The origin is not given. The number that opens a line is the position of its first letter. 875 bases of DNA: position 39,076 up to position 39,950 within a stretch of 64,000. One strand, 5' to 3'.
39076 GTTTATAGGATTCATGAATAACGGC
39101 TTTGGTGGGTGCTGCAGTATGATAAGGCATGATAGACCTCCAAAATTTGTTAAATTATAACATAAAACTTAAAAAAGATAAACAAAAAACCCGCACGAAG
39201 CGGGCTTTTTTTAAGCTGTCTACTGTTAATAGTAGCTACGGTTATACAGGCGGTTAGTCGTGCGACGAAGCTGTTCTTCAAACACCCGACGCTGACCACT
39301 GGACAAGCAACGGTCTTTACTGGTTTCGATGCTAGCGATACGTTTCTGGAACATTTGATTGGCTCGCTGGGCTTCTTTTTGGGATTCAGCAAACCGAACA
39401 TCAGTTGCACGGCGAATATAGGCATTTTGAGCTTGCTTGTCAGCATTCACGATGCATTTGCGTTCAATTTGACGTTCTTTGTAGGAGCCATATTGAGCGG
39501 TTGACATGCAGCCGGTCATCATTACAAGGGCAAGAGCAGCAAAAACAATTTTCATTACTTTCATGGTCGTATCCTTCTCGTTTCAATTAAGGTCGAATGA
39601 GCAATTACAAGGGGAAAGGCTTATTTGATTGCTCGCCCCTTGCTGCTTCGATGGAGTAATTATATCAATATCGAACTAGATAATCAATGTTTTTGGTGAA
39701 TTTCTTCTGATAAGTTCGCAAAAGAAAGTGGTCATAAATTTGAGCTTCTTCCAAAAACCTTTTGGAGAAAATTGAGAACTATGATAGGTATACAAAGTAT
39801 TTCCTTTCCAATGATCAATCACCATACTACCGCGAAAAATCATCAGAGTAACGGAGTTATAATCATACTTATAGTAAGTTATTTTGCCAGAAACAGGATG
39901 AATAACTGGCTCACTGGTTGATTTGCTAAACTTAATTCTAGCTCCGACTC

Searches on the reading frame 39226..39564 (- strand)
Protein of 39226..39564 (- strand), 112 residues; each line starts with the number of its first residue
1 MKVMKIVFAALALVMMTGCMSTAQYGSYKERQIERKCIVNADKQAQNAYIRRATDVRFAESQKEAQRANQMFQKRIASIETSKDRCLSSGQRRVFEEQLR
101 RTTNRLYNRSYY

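Call 13: search_protein_families(library=phrogs, proteins=[window:39226-39564:-])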
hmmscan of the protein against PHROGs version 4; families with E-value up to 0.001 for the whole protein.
window:39226-39564:- (112 aa): 2 families
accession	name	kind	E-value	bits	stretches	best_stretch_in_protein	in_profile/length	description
phrog_1327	-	lysis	0.00049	21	1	8-87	10-82/158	Rz-like spanin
phrog_20821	-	unknown function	0.00086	20.7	0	4-60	1-59/150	-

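Call 23: find_encoding_contigs(protein=window:39226-39564:-, flank=3000)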
Protein window:39226-39564:- (112 aa): 4 contigs read that carry it; 4 places shown.
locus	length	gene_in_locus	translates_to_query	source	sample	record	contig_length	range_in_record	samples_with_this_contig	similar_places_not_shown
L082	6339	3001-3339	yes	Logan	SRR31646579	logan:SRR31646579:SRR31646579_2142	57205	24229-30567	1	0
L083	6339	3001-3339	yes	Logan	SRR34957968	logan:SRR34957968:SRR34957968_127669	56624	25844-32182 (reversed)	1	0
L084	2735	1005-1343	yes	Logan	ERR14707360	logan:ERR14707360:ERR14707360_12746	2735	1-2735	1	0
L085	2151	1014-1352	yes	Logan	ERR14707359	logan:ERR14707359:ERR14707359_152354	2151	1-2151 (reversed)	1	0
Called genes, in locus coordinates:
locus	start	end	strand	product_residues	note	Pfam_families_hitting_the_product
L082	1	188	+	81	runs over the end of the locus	-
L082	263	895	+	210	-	-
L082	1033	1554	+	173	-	-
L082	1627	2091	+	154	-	-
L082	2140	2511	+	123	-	-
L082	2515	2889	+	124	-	-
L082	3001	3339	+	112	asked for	-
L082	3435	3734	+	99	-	-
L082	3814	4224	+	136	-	-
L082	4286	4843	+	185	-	-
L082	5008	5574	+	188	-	-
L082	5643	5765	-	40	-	PF23876:DUF7230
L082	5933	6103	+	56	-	-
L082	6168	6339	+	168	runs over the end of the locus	-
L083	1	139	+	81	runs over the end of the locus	-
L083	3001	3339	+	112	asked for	-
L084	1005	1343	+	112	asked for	-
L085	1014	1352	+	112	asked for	-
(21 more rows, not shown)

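Call 70: find_homologous_proteins(query=window:39226-39564:-, max_evalue=0.001)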
Query window:39226-39564:- (112 aa): 9 proteins with E <= 0.001 among 12 candidates.
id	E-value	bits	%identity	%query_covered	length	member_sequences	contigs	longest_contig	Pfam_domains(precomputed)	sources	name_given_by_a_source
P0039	2.2e-60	218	93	100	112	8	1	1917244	-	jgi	jgi:hypothetical protein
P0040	1.3e-58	213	91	100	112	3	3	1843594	-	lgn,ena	-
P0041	5.6e-56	204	85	100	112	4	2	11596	-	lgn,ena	-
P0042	6.9e-53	194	82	100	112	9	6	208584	-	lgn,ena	-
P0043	3.6e-48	179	72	100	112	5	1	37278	-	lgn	-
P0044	5.5e-46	172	75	100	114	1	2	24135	-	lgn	-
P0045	1.9e-45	171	71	100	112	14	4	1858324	-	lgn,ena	-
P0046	2.7e-45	170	71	100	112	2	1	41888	-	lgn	-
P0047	1.5e-39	152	68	100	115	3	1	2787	-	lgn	-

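Call 71: find_encoding_contigs(protein=P0045, flank=10000, max_places=3)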
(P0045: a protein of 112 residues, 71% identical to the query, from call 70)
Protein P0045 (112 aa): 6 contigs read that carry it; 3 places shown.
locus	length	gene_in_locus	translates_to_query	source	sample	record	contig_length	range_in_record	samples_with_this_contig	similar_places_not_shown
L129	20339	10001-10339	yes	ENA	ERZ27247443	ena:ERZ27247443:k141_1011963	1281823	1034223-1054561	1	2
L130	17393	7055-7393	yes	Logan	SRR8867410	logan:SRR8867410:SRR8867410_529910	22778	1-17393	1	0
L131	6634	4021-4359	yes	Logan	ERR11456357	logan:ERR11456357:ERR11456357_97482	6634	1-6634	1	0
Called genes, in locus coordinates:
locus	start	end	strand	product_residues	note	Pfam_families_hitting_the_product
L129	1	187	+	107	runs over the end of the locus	-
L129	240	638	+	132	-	-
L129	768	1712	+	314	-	-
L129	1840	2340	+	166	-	-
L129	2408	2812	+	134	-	-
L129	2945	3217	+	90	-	-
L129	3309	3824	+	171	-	-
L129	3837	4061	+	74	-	-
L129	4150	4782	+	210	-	-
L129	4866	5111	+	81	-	-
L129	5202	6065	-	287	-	-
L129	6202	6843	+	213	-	-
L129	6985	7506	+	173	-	-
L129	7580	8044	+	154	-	-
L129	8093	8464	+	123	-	-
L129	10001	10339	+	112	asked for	-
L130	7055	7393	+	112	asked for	-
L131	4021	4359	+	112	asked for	-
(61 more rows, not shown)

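Call 72: find_encoding_contigs(protein=P0047, flank=10000, max_places=3)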
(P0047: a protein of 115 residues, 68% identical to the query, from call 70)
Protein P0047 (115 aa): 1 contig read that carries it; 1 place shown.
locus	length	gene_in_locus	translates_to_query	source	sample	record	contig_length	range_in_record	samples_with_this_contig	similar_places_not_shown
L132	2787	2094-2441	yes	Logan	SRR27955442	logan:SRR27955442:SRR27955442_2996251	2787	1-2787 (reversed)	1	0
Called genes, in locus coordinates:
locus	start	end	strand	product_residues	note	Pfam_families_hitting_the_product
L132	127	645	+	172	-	-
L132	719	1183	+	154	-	-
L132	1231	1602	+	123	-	-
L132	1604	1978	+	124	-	-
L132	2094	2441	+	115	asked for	-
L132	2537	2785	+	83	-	?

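Call 73: find_encoding_contigs(protein=P0043, flank=10000, max_places=3)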
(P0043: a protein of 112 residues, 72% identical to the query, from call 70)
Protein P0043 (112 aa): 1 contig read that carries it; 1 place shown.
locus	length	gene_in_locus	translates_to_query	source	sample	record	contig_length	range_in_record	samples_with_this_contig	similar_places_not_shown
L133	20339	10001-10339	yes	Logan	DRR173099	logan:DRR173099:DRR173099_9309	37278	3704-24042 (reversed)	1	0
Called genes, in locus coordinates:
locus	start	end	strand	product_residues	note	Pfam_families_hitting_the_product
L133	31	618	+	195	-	PF00929:RNase_T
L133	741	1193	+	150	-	-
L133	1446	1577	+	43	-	-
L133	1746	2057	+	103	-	-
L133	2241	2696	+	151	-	-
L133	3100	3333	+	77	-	-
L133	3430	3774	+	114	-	-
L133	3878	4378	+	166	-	-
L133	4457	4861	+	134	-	-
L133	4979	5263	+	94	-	-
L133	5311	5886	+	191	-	-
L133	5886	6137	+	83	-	-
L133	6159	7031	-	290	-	-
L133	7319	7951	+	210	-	-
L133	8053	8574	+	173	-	-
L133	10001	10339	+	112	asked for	-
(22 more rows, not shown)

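Call 92: search_protein_families(library=pfam, proteins=[window:39226-39564:-], max_evalue=0.1)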
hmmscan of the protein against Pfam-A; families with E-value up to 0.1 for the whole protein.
window:39226-39564:- (112 aa): 2 families
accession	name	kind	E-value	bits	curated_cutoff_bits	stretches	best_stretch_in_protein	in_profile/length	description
PF20130.4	DUF6520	-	0.0095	16.7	25.4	0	1-46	1-45/83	Family of unknown function (DUF6520)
PF08139.17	LPAM_1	-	0.061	14.2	20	1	5-19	3-17/18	Prokaryotic membrane lipoprotein lipid attachment site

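Call 93: search_protein_families(library=ncbifam, proteins=[window:39226-39564:-], max_evalue=0.1)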
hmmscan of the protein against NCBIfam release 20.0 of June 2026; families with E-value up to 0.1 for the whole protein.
window:39226-39564:- (112 aa): 3 families
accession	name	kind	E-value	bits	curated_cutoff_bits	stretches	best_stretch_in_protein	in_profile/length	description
NF040598.1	Ala_zip_lipo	subfamily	0.0083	16.6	43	1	2-74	1-75/90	Lpp/OprI family alanine-zipper lipoprotein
NF010457.0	PRK13883.1-4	subfamily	0.054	13.5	160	1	6-65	5-62/137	conjugal transfer protein TrbH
NF010455.0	PRK13883.1-1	equivalog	0.055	13.6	296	1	2-58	3-58/162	conjugal transfer protein TrbH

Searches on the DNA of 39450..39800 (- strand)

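Call 20: search_rna_families(source=window, start=39450, end=39800, threshold=evalue, max_evalue=10)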
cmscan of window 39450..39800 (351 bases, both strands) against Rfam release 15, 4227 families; matches with E-value up to 10: 6.
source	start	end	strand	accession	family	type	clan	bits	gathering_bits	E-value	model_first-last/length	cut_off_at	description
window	39454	39557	-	RF01871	MALAT1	Gene; lncRNA;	-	17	70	8.5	1-95/95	no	Metastasis associated lung adenocarcinoma transcript 1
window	39479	39527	-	RF00610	SNORD110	Gene; snRNA; snoRNA; CD-box;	CL00076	15.4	64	2.8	1-71/71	no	Small nucleolar RNA SNORD110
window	39648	39753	+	RF00378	Qrr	Gene; sRNA;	-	15.2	50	3.2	1-108/108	no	Qrr RNA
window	39718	39749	-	RF00489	ctRNA_p42d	Gene; antisense;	-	14.7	50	2.6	1-46/46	no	ctRNA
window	39477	39529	-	RF00342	snoZ40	Gene; snRNA; snoRNA; CD-box;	-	14.6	50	4.6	1-73/73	no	Small nucleolar RNA Z40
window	39713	39777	-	RF00262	sar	Gene; antisense;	-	13.4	43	7.4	1-68/68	no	sar RNA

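Call 41: search_dna_similar(query=window:39591-39652:-, collection=phages, mode=distant, max_evalue=10, max_rows=30)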
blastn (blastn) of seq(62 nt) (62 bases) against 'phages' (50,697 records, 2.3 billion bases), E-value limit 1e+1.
Records with a match: 1; places in all: 1; records where one place covers at least 80% of the query: 0.
Best place of each record, by identity: 95-99% 1.
By first word of the organism name: Klebsiella 1.
By host as written in the record: Klebsiella sp. 1.
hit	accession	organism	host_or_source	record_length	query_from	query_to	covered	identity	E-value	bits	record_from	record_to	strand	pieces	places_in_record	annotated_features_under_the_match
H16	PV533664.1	Klebsiella phage vB_KpiP_JZBo1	Klebsiella sp.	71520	42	62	34%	95.2%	5e+0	35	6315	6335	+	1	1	hypothetical protein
